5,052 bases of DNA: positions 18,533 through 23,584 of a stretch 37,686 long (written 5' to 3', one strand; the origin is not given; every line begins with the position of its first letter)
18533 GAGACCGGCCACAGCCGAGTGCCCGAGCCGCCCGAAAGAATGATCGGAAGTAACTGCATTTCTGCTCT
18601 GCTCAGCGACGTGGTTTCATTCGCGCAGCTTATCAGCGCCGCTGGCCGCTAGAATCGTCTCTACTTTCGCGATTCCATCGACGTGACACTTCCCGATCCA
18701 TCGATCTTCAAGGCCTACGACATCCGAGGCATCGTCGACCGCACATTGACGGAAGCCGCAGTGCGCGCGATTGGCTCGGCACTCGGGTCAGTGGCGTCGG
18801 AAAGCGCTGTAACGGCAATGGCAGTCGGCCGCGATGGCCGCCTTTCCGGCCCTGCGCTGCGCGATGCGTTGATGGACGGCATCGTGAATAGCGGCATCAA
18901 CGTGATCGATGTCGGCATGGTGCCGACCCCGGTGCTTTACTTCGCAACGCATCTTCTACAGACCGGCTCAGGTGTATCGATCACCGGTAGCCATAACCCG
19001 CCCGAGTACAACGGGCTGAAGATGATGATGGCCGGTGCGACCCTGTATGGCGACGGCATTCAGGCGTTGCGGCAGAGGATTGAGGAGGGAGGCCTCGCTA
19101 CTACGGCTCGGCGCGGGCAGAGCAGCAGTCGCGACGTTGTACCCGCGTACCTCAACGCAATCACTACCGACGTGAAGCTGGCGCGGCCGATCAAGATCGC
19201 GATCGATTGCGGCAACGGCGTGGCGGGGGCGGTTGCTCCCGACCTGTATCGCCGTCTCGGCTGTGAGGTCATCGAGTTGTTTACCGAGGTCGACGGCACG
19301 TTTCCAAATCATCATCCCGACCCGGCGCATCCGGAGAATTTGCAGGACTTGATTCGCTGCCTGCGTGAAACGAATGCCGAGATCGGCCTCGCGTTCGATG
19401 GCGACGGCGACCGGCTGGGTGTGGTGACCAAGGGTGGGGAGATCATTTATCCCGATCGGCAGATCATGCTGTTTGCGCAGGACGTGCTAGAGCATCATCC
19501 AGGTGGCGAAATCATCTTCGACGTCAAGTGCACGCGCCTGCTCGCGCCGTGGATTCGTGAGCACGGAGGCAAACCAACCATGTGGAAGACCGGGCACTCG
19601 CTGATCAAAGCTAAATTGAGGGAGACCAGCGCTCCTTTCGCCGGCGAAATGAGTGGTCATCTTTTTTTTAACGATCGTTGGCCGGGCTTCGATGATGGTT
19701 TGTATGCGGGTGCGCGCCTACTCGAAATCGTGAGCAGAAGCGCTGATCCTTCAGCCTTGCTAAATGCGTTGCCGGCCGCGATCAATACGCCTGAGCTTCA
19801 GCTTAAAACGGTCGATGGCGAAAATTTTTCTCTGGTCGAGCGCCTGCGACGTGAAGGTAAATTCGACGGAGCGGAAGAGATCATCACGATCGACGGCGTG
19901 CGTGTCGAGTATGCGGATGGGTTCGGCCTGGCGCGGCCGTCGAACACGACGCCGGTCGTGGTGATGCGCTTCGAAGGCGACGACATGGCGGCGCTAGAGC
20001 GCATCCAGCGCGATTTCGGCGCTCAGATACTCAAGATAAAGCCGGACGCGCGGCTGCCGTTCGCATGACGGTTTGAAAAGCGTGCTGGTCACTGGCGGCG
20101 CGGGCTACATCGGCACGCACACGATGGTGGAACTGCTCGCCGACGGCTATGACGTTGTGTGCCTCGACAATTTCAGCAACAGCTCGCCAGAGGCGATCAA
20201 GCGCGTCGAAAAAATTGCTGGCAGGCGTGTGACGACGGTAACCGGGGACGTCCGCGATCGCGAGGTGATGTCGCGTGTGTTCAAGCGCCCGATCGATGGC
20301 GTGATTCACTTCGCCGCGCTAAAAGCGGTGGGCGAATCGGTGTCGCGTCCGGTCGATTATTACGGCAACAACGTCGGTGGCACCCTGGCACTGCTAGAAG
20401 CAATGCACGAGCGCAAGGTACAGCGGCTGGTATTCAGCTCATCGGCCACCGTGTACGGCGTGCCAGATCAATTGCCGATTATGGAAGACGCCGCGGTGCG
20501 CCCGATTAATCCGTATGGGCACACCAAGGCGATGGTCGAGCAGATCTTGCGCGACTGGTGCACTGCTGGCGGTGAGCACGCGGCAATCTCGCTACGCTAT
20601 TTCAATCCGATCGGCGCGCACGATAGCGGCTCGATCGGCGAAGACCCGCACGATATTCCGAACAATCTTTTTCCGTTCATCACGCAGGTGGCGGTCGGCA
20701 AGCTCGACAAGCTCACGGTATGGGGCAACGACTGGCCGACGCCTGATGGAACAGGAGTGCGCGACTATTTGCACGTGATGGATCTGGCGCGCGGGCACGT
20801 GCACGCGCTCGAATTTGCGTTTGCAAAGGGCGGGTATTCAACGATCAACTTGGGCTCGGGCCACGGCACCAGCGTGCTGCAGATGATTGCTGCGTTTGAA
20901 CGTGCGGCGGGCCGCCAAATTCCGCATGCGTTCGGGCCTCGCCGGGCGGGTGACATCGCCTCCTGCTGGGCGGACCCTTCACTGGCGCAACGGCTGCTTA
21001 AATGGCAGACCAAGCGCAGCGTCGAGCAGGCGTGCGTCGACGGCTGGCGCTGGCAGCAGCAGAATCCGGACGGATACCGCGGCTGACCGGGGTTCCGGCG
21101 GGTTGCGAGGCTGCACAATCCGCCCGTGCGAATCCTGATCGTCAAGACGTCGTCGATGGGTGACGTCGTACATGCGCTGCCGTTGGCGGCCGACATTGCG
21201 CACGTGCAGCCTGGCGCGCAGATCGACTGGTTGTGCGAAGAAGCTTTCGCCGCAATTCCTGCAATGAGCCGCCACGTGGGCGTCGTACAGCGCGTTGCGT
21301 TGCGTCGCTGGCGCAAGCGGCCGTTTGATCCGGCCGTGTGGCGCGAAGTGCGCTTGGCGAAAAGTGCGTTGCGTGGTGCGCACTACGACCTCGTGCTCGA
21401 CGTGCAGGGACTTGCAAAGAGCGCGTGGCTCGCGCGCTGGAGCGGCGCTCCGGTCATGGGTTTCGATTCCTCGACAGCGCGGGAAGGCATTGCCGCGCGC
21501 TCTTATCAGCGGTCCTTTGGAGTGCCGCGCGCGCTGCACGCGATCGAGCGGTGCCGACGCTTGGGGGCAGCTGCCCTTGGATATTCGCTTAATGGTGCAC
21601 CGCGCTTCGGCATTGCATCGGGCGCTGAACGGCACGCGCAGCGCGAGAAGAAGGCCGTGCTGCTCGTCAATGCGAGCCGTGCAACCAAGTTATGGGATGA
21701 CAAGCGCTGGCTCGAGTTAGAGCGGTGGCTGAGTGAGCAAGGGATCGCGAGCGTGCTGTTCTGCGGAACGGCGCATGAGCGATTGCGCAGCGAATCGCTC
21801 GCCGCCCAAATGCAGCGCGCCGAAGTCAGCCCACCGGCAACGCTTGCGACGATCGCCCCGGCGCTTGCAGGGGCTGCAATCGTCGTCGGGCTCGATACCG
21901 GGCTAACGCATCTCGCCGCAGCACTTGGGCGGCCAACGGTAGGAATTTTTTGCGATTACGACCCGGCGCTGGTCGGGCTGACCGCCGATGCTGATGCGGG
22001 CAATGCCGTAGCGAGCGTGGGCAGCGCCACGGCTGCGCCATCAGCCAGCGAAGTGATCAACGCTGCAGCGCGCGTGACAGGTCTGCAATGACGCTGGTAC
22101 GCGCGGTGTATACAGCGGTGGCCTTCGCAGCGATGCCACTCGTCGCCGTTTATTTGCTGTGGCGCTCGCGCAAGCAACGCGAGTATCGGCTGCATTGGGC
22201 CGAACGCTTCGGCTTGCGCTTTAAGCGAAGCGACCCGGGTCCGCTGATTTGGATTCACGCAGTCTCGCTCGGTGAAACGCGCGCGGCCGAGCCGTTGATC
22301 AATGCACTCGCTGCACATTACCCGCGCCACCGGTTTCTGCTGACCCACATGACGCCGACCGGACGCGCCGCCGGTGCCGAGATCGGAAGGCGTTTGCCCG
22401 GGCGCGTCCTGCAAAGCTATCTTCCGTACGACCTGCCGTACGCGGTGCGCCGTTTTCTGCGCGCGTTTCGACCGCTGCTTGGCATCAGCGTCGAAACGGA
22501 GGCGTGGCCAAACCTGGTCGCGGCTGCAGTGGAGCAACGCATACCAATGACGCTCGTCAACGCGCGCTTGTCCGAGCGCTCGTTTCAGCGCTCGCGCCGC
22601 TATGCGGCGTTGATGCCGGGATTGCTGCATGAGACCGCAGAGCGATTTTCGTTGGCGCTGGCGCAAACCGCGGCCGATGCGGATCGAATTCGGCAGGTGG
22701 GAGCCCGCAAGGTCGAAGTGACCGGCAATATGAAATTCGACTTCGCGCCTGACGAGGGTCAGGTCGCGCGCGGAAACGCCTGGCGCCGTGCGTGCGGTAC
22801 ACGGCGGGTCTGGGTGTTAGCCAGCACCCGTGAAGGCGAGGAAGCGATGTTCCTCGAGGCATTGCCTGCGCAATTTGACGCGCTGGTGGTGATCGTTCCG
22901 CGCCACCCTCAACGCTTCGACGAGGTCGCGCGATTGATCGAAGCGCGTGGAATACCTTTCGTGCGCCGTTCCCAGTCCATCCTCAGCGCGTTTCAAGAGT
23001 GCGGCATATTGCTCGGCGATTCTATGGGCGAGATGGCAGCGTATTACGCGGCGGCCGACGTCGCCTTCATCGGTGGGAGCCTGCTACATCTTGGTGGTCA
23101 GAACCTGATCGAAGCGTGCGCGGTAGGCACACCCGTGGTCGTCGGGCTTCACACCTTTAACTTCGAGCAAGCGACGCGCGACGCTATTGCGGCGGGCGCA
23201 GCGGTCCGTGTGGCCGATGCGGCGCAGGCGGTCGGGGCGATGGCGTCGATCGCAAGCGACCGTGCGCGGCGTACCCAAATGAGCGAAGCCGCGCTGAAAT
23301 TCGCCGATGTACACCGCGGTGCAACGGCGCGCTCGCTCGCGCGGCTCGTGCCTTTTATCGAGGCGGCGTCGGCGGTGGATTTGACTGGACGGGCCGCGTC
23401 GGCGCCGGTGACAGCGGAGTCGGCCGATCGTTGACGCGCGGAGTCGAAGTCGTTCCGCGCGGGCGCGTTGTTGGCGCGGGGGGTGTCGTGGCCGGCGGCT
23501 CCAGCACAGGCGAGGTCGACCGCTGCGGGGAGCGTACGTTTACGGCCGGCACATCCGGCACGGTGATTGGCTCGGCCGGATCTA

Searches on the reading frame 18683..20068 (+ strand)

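Call 7: search_protein_families(library=pfam, proteins=[window:18683-20068:+], max_evalue=0.01)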
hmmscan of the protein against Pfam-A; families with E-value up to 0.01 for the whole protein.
window:18683-20068:+ (461 aa): 4 families
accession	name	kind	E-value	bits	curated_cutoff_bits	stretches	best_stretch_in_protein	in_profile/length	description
PF02878.22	PGM_PMM_I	-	3.9e-34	117.7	22.5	1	8-135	3-133/138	Phosphoglucomutase/phosphomannomutase, alpha/beta/alpha domain I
PF02879.22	PGM_PMM_II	-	2.7e-27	95.7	29.3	1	155-252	2-103/103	Phosphoglucomutase/phosphomannomutase, alpha/beta/alpha domain II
PF02880.22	PGM_PMM_III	-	4.2e-22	78.9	20.7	1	257-364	2-112/115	Phosphoglucomutase/phosphomannomutase, alpha/beta/alpha domain III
PF00408.26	PGM_PMM_IV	-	3.3e-11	43.5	23.1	1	376-445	6-65/68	Phosphoglucomutase/phosphomannomutase, C-terminal domain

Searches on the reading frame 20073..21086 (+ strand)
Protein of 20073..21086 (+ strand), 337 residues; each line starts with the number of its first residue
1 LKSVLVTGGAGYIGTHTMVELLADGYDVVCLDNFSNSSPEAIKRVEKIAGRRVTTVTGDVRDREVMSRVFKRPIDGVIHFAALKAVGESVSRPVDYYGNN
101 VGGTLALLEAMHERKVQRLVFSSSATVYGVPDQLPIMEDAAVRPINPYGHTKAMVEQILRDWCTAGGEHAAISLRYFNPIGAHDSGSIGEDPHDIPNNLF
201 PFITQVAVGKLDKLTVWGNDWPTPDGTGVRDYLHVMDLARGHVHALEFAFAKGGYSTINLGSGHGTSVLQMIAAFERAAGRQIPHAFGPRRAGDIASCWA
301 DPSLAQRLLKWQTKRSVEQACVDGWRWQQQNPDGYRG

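Call 7: search_protein_families(library=pfam, proteins=[window:20073-21086:+], max_evalue=0.01)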
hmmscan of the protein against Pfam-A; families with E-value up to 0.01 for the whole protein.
window:20073-21086:+ (337 aa): 10 families
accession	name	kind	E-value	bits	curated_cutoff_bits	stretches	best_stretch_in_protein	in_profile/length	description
PF01370.27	Epimerase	-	2.2e-59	201.2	20.9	1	4-261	1-240/240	NAD dependent epimerase/dehydratase family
PF16363.11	GDP_Man_Dehyd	-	3.5e-55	188.2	27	1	5-321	1-329/332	GDP-mannose 4,6 dehydratase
PF02719.21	Polysacc_synt_2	-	6.7e-19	68.6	20.2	1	4-182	1-174/293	Polysaccharide biosynthesis protein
PF01073.25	3Beta_HSD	-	8.2e-15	55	22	1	5-158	1-156/280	3-beta hydroxysteroid dehydrogenase/isomerase family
PF04321.23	RmlD_sub_bind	-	3.5e-12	46.4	27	1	3-162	2-139/287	RmlD substrate binding domain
PF13460.12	NAD_binding_10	-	4.9e-10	40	27.2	1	8-160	1-132/184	NAD(P)H-binding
PF08659.16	KR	-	7.8e-09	36.1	22.6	1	4-133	3-146/180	KR domain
PF00106.31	adh_short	-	2.1e-08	34.3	26.6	1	2-73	1-71/195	short chain dehydrogenase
PF05368.20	NmrA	-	4.9e-08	33.4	27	1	2-124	3-107/298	NmrA-like family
PF07993.18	NAD_binding_4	-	1e-07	31.8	20.1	1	6-165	1-194/258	Male sterility protein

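Call 54: search_protein_families(library=ncbifam, proteins=[window:20073-21086:+], max_evalue=0.00001)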
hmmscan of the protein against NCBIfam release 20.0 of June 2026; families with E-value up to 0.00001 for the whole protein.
window:20073-21086:+ (337 aa): 27 families (the best 25 are shown)
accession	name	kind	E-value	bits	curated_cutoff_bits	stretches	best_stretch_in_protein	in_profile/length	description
NF007956.0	PRK10675.1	subfamily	5.9e-128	426.7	394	1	3-336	2-337/338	UDP-glucose 4-epimerase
TIGR01179.1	galE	equivalog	1.1e-125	418.9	262.3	1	4-334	2-331/332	UDP-glucose 4-epimerase GalE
TIGR01181.1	dTDP_gluc_dehyt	equivalog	3.4e-32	111.8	365.1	1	4-333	2-316/321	dTDP-glucose 4,6-dehydratase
TIGR04180.1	EDH_00030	hypoth_equivalog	2.1e-31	109.1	475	1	4-314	1-295/297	NAD-dependent 4,6-dehydratase LegB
TIGR02197.1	heptose_epim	equivalog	3.6e-25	88.8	274.6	1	4-281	1-262/316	ADP-glyceromanno-heptose 6-epimerase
NF043036.1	ErythonDh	equivalog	1.8e-22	80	325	1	3-165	2-166/321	D-erythronate dehydrogenase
NF011728.1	PRK15181.1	equivalog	6.8e-22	77.9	760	1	2-184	16-200/348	Vi polysaccharide biosynthesis UDP-N-acetylglucosaminuronic acid C-4 epimerase TviC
TIGR03466.1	HpnA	hypoth_equivalog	1.7e-18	66.6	367.65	1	3-185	2-176/327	hopanoid-associated sugar epimerase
TIGR03589.1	PseB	equivalog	5.3e-15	55.2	407.75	1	2-183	5-172/324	UDP-N-acetylglucosamine 4,6-dehydratase (inverting)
NF007490.0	PRK10084.1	subfamily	3.1e-14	52.7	649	1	4-244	3-245/361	dTDP-glucose 4,6-dehydratase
TIGR02622.1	CDP_4_6_dhtase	equivalog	8e-14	51.5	278.45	1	2-162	5-168/352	CDP-glucose 4,6-dehydratase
NF007582.0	PRK10217.1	equivalog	1.2e-13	50.9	698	1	1-246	1-240/355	dTDP-glucose 4,6-dehydratase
NF042422.1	oxyalk_red_OleD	equivalog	1.1e-12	48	580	1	4-129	3-115/329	2-alkyl-3-oxoalkanoate reductase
NF042423.1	oxyalk_red_Shew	equivalog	7.2e-12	45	580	1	2-162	9-159/331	2-alkyl-3-oxoalkanoate reductase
NF047922.1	GDPFucSynFcl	equivalog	4.3e-11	42.8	500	1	59-281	38-255/308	GDP-L-fucose synthase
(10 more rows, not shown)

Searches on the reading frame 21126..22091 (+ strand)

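Call 7: search_protein_families(library=pfam, proteins=[window:21126-22091:+], max_evalue=0.01)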
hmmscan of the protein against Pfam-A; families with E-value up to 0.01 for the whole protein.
window:21126-22091:+ (321 aa): 1 family
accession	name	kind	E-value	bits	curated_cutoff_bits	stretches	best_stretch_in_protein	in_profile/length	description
PF01075.23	Glyco_transf_9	-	1.4e-42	146.2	22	1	79-288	5-222/247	Glycosyltransferase family 9 (heptosyltransferase)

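Call 54: search_protein_families(library=ncbifam, proteins=[window:21126-22091:+], max_evalue=0.00001)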
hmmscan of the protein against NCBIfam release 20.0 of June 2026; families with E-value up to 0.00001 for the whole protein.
window:21126-22091:+ (321 aa): 5 families
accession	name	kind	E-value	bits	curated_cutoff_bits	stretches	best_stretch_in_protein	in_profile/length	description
TIGR02193.1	heptsyl_trn_I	equivalog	2e-95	319.7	185.3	1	2-316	1-318/320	lipopolysaccharide heptosyltransferase I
NF008204.0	PRK10964.1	equivalog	6.4e-73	245.7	437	1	1-288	1-292/322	lipopolysaccharide heptosyltransferase RfaC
TIGR02201.1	heptsyl_trn_III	equivalog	1.2e-13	50.9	170.2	1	2-276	1-287/344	putative lipopolysaccharide heptosyltransferase III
TIGR02195.1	heptsyl_trn_II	equivalog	1.7e-10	40.5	134.6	1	187-281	188-288/339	lipopolysaccharide heptosyltransferase II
NF007742.0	PRK10422.1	equivalog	2.8e-09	36.3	467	0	177-278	186-291/352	lipopolysaccharide core heptosyltransferase RfaQ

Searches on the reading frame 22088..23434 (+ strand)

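Call 7: search_protein_families(library=pfam, proteins=[window:22088-23434:+], max_evalue=0.01)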
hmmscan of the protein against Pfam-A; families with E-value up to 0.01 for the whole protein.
window:22088-23434:+ (448 aa): 2 families
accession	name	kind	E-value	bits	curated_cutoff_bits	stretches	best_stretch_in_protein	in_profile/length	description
PF04413.22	Glycos_transf_N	-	1.2e-60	204.6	23.9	1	36-218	2-178/179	3-Deoxy-D-manno-octulosonic-acid transferase (kdotransferase)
PF00534.26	Glycos_transf_1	-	1.6e-07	31.4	26.4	1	307-404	77-171/172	Glycosyl transferases group 1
